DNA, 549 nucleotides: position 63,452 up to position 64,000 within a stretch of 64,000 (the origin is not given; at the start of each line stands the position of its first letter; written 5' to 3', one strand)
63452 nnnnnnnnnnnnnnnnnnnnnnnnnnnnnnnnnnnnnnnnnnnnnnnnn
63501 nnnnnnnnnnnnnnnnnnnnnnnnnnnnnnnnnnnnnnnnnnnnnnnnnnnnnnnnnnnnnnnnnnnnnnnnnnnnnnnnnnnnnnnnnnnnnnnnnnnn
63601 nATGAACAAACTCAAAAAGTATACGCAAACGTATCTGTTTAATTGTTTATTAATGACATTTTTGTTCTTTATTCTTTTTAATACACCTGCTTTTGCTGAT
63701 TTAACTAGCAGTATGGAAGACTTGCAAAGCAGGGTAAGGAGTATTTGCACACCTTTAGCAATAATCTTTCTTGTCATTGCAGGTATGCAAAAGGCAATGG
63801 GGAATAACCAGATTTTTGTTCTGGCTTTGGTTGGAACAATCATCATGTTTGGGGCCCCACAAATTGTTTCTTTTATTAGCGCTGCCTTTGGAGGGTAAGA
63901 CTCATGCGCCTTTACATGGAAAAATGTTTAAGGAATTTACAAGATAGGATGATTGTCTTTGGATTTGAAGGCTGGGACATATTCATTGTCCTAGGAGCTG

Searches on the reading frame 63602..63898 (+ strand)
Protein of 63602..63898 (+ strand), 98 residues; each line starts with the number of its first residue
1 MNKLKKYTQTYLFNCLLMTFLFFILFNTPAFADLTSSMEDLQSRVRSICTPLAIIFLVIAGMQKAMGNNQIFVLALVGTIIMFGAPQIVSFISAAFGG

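Call 21: find_encoding_contigs(protein=window:63602-63898:+, flank=10000, max_places=3)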
Protein window:63602-63898:+ (98 aa): 3 contigs read that carry it; 2 places shown.
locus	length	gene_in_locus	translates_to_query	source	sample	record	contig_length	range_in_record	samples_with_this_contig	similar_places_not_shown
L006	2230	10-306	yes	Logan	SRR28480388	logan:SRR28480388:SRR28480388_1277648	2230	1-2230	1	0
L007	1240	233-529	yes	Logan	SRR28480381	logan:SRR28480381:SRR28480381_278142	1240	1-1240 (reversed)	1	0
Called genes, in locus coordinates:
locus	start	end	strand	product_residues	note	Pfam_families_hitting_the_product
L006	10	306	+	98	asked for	PF04956:TrbC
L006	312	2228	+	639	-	?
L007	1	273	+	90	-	?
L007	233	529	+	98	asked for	PF04956:TrbC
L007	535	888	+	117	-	-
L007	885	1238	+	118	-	?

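Call 22: search_protein_families(library=pfam, proteins=[window:63602-63895:+], max_evalue=0.01)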
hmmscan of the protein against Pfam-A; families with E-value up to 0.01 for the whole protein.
window:63602-63895:+ (98 aa): 1 family
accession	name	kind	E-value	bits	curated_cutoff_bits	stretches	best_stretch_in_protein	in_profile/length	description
PF04956.18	TrbC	-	9.9e-09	35.7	27.9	1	12-92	10-98/98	TrbC/VIRB2 pilin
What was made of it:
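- On Integrative conjugative element: TrbC at 63602-63898 (PF04956, call 22).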

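Call 25: find_encoding_contigs(protein=window:63602-63898:+, flank=10000, max_places=10)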
Protein window:63602-63898:+ (98 aa): 3 contigs read that carry it; 2 places shown.
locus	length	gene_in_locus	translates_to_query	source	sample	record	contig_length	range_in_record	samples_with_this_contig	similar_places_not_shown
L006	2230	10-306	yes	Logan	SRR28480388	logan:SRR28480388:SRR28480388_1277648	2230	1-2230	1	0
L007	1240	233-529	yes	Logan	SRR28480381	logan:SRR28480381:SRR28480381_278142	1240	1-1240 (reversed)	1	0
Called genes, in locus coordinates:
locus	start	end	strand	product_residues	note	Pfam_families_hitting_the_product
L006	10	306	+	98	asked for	PF04956:TrbC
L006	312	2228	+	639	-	?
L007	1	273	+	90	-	?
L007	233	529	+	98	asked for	PF04956:TrbC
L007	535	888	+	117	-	-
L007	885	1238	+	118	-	?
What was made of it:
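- Tried and rejected: Two TrbC look-ups never returned the 27-kb contig (calls 21, 25).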

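Call 31: find_homologous_proteins(query=L006:312-2228:+, max_evalue=1e-50)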
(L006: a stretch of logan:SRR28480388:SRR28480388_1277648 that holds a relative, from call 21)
Query L006:312-2228:+ (639 aa): 48 proteins with E <= 1e-50 among 5913 candidates.
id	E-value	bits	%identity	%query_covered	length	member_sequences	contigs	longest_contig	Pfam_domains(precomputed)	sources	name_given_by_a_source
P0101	0.0e+0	1465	100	100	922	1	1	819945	PF10412.16,PF19044.7,PF11130.15,PF12846.14,PF03135.20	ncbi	-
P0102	0.0e+0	1417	96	100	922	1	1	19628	PF10412.16,PF19044.7,PF11130.15,PF13401.13,PF12846.14,PF03135.20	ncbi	-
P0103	0.0e+0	1339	90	100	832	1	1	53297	PF10412.16,PF19044.7,PF11130.15,PF12846.14,PF03135.20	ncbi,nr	ncbi:MAG: ATP-binding protein, partial [Candidatus Omnitrophica bacterium]|nr:ATP-binding protein [C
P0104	0.0e+0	1295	87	100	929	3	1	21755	PF10412.16,PF19044.7,PF11130.15,PF12846.14,PF03135.20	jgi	jgi:type IV secretory pathway VirB4 component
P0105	0.0e+0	1192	80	100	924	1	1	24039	PF10412.16,PF19044.7,PF11130.15,PF12846.14,PF03135.20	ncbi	-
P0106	0.0e+0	1187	79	100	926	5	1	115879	PF10412.16,PF19044.7,PF11130.15,PF12846.14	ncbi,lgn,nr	ncbi:MAG: ATP-binding protein [Candidatus Omnitrophota bacterium]|nr:ATP-binding protein [Candidatus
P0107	0.0e+0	1181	79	100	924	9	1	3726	PF10412.16,PF19044.7,PF11130.15,PF12846.14,PF03135.20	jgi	-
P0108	0.0e+0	1177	78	100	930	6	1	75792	PF19044.7,PF11130.15,PF12846.14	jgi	-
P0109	0.0e+0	1176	78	100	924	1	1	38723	PF10412.16,PF19044.7,PF11130.15,PF12846.14,PF03135.20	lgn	-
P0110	0.0e+0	1174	79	100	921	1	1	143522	PF10412.16,PF19044.7,PF11130.15,PF12846.14,PF03135.20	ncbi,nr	ncbi:MAG: ATP-binding protein [Candidatus Omnitrophica bacterium]|nr:ATP-binding protein [Candidatus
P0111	0.0e+0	1170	78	100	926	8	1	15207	PF19044.7,PF11130.15,PF12846.14,PF03135.20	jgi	jgi:type IV secretory pathway VirB4 component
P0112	0.0e+0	1168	78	100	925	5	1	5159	PF19044.7,PF11130.15,PF12846.14,PF03135.20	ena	-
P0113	0.0e+0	1153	77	100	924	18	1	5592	PF10412.16,PF19044.7,PF11130.15,PF12846.14,PF03135.20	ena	-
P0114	0.0e+0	1150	78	98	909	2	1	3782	PF10412.16,PF19044.7,PF11130.15,PF12846.14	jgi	-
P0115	0.0e+0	1135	77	98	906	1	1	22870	PF10412.16,PF19044.7,PF11130.15,PF12846.14,PF03135.20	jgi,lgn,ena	-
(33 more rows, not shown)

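Call 33: find_encoding_contigs(protein=P0101, flank=10000, max_places=4)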
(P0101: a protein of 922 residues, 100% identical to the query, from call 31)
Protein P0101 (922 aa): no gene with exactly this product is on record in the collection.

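Call 34: find_encoding_contigs(protein=P0102, flank=10000, max_places=3)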
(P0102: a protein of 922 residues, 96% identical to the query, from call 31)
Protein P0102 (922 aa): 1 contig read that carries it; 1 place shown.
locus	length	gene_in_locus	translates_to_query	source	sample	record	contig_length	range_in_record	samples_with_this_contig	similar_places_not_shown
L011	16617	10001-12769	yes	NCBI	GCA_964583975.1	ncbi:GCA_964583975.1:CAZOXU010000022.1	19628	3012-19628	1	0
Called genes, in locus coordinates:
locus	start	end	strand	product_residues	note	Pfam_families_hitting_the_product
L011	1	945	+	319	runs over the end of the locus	PF00364:Biotin_lipoyl, PF25917:BSH_RND (weak), PF25973:BSH_CzcB (weak), PF25944:Beta-barrel_RND, PF25954:Beta-barrel_RND_2, PF25990:Beta-barrel_YknX (weak), PF25975:CzcB_C (weak)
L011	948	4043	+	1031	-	PF00873:ACR_tran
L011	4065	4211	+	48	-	-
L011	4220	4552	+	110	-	PF00543:P-II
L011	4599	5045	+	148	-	-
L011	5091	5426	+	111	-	PF13473:Cupredoxin_1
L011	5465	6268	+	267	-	-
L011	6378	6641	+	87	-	-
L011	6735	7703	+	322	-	PF00085:Thioredoxin (faint), PF13098:Thioredoxin_2 (faint), PF13462:Thioredoxin_4, PF01323:DSBA, PF19335:HMBD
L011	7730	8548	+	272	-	PF03824:NicO, PF13386:DsbD_2 (weak)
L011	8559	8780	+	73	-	-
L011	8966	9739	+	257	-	-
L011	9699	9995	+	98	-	PF04956:TrbC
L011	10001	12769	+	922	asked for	PF11130:TraC_F_IV, PF13401:AAA_22 (faint), PF03135:CagE_TrbE_VirB, PF10412:TrwB_AAD_bind (faint), PF19044:P-loop_TraG, PF12846:AAA_10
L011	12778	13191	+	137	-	PF13441:Gly-zipper_YMGG (weak), PF05433:Rick_17kDa_Anti (weak)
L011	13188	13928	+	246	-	-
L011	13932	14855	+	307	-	-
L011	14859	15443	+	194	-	PF05309:TraE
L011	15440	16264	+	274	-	PF03524:CagX (weak)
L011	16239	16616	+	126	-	?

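Call 59: find_related_loci(query=P0101, collection=viral_contigs, flank=10000)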
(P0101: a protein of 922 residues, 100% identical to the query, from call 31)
Query P0101 (922 aa) in viral_contigs; peptide patterns used: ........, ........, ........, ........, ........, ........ (x = any residue, [..] = any of these).
25 stretches matched a pattern, but none encodes a relative of the query by tblastn (E <= 1e-3).
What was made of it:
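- Tried and rejected: No relatives were found (call 59).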

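Call 81: find_encoding_contigs(protein=P0103, flank=10000, max_places=2)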
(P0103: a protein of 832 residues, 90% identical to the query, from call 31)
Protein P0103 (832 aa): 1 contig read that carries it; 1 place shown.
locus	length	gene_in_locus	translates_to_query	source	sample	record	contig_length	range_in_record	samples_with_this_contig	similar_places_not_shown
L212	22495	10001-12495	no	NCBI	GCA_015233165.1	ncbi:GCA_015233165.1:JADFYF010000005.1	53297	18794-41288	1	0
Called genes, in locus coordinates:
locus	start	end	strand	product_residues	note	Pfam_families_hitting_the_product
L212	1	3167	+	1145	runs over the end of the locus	-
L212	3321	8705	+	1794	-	PF00149:Metallophos (faint)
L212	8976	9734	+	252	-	-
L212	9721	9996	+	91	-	PF04956:TrbC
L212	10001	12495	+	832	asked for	PF11130:TraC_F_IV, PF03135:CagE_TrbE_VirB (weak), PF10412:TrwB_AAD_bind (faint), PF19044:P-loop_TraG, PF12846:AAA_10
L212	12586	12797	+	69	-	-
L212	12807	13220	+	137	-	PF13441:Gly-zipper_YMGG (weak), PF05433:Rick_17kDa_Anti (weak)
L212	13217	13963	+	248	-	-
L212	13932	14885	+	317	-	PF04610:TrbL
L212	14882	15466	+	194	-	PF05309:TraE (weak)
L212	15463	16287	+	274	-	PF03524:CagX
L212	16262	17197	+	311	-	PF03743:TrbI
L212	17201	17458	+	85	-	-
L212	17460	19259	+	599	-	PF12696:TraG-D_C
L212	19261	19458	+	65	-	PF12728:HTH_17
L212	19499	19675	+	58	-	PF13411:MerR_1, PF00376:MerR (weak)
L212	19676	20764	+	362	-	PF24624:Int_N, PF00589:Phage_integrase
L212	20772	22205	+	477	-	PF04326:SLFN_AlbA_2, PF13749:HATPase_c_4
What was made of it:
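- On Integrative conjugative element: TrbL, TraE, CagX and TrbI occur in L011 and L212 (calls 34, 81).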
